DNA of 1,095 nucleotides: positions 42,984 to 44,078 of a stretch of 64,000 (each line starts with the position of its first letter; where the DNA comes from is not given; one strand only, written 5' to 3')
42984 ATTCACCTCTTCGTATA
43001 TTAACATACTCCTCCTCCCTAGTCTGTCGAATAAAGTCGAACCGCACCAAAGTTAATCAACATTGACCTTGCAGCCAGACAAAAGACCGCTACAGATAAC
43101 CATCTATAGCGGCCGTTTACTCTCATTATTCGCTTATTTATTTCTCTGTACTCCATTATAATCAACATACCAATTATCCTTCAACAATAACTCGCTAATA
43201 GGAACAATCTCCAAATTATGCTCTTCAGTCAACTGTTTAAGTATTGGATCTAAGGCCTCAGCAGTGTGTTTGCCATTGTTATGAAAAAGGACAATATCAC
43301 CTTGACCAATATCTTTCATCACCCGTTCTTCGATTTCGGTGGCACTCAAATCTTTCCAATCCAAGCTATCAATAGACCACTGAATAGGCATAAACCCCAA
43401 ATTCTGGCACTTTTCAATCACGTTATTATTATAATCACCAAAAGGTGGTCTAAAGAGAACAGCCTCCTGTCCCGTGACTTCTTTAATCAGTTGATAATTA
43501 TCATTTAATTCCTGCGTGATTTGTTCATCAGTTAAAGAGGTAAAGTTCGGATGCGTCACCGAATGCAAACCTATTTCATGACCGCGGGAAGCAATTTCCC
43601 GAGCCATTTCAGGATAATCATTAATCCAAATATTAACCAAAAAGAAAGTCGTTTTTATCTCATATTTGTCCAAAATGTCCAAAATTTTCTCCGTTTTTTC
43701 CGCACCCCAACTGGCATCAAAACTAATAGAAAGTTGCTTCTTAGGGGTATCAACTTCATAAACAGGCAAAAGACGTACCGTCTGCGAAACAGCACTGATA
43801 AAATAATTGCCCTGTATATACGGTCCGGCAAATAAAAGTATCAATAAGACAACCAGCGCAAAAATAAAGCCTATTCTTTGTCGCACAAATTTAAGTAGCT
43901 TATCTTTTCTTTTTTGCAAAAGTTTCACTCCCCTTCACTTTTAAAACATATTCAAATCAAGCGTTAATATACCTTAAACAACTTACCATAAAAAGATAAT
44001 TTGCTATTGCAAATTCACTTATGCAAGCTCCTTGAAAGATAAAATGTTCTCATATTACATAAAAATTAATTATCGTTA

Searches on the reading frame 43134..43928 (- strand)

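Call 3: search_protein_families(library=pfam, proteins=[window:43134-43928:-], max_evalue=1)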
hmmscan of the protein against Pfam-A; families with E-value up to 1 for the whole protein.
window:43134-43928:- (264 aa): 5 families
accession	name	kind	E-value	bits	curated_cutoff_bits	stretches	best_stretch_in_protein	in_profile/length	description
PF01522.26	Polysacc_deac_1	-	9.5e-38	129.4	23.1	1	59-180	2-122/124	Polysaccharide deacetylase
PF22537.1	WbmS-like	-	0.00016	22.1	27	1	68-152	1-78/186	Polysaccharide deacetylase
PF03065.20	Glyco_hydro_57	-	0.00035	20.4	21.2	1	98-179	83-166/291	Glycosyl hydrolase family 57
PF10096.14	DUF2334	-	0.0094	16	26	1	76-131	15-81/203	Uncharacterized protein conserved in bacteria (DUF2334)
PF04748.18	Polysacc_deac_2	-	0.11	12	27.5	1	196-248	161-212/212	Divergent polysaccharide deacetylase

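Call 4: search_protein_families(library=ncbifam, proteins=[window:43134-43928:-], max_evalue=1)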
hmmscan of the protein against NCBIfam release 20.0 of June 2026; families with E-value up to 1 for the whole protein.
window:43134-43928:- (264 aa): 15 families
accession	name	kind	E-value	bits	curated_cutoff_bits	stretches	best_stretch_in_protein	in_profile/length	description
TIGR02764.1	spore_ybaN_pdaB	equivalog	1.1e-61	207.9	237.4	1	59-248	1-191/191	polysaccharide deacetylase family sporulation protein PdaB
TIGR02873.1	spore_ylxY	hypoth_equivalog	4.6e-45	153.9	391.5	1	54-248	75-267/268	probable sporulation protein, polysaccharide deacetylase family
TIGR02884.1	spore_pdaA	equivalog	3.5e-41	141.4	298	1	56-236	29-213/224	delta-lactam-biosynthetic de-N-acetylase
NF045821.1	PgAcgDacpgdA1_Bac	equivalog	1.2e-36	126.1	400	1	63-235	87-263/282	peptidoglycan-N-acetylglucosamine deacetylase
TIGR04243.1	nodulat_NodB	equivalog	6.4e-33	113.9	240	1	64-218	2-157/197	chitooligosaccharide deacetylase NodB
NF045820.1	PgAcgDacpgdA_Strep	equivalog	2.9e-30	105.5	800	1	54-248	258-448/463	peptidoglycan-N-acetylglucosamine deacetylase PgdA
NF045822.1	PgAcgDacpgdA2_Bac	equivalog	2.9e-27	95.7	400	1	68-236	74-251/274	peptidoglycan-N-acetylglucosamine deacetylase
TIGR03006.1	pepcterm_polyde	equivalog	2.5e-14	53.1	276.2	1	77-162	34-119/272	XrtA system polysaccharide deacetylase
NF011923.2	PRK15394.1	equivalog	6.1e-05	22.4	382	1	105-155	89-143/294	4-deoxy-4-formamido-L-arabinose-phosphoundecaprenol deformylase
TIGR03212.1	uraD_N-term-dom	equivalog_domain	9.5e-05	21.6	424.6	1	82-156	82-156/297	allantoinase PuuE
NF050820.1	PolSacchBiosHfsH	equivalog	0.0073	16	400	1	109-167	86-144/249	oligosaccharide deacetylase HfsH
TIGR02740.1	TraF-like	hypoth_equivalog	0.013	14.8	232.25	1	195-245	155-206/276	TraF-like protein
TIGR03031.1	cas_csx12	equivalog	0.025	12.9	399.4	1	132-196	298-362/802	type II-B CRISPR-associated RNA-guided endonuclease Cas9/Csx12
TIGR03938.2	deacetyl_PgaB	equivalog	0.033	12.5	321.9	1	135-186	181-231/621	poly-beta-1,6-N-acetyl-D-glucosamine N-deacetylase PgaB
NF010288.0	PRK13728.1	subfamily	0.087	12.3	199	1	211-243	72-104/181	F-type conjugal transfer protein TrbB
